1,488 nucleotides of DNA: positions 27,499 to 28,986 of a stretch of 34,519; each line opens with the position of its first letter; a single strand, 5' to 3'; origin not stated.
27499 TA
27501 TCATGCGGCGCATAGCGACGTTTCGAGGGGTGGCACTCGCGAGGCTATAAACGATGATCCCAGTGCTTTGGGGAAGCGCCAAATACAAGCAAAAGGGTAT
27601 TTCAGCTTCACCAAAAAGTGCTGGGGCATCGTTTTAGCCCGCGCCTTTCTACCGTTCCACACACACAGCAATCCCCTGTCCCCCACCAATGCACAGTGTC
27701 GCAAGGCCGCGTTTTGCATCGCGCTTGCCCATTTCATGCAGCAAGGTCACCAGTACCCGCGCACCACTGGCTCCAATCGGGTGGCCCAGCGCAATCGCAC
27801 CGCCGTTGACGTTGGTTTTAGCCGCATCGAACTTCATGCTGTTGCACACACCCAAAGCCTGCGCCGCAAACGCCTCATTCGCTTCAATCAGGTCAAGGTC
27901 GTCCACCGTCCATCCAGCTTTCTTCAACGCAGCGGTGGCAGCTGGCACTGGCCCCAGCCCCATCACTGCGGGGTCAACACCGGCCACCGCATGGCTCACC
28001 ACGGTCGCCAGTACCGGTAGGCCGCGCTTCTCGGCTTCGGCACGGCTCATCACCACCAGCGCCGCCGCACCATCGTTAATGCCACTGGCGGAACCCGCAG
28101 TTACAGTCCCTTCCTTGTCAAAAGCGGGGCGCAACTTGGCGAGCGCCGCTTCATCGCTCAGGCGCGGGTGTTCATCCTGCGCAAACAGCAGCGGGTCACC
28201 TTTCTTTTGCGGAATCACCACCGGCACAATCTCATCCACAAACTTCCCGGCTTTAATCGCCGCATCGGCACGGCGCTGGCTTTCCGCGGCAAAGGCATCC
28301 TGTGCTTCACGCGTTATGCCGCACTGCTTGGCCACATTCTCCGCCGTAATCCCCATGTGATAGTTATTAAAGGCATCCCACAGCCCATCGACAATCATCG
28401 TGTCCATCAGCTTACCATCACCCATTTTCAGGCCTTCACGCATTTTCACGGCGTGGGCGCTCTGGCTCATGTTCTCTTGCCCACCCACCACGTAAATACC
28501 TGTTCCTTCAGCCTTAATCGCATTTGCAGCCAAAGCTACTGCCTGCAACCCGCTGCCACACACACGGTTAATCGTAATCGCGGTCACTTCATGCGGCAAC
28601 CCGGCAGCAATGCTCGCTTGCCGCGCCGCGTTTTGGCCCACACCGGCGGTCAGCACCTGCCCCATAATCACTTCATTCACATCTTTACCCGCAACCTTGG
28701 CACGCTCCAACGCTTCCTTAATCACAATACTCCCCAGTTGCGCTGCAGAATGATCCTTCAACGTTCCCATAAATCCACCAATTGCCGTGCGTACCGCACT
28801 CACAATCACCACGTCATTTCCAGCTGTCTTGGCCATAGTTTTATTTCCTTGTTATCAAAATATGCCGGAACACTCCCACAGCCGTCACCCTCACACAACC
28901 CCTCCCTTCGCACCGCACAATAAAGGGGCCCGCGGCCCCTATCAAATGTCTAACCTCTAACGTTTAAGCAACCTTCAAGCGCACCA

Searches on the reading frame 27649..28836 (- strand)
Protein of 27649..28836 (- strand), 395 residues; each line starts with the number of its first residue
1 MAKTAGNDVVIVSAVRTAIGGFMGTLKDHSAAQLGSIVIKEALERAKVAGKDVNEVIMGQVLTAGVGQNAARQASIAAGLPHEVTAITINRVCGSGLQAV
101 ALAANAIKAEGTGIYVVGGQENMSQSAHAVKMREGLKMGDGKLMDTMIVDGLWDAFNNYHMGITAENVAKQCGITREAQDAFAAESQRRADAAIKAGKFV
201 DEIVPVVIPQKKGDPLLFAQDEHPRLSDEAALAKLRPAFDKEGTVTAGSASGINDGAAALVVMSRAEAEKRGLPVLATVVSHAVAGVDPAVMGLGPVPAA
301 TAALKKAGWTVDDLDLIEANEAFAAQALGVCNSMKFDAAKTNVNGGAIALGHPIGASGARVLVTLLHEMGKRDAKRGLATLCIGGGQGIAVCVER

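Call 53: search_protein_families(library=pfam, proteins=[window:27649-28836:-], max_evalue=0.001)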
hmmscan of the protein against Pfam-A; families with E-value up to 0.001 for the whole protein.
window:27649-28836:- (395 aa): 2 families
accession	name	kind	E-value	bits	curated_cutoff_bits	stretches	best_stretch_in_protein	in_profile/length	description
PF00108.29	Thiolase_N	-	4.4e-99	331.5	26.4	1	9-265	1-259/260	Thiolase, N-terminal domain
PF02803.24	Thiolase_C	-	1.7e-50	170.2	27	1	274-395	2-123/123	Thiolase, C-terminal domain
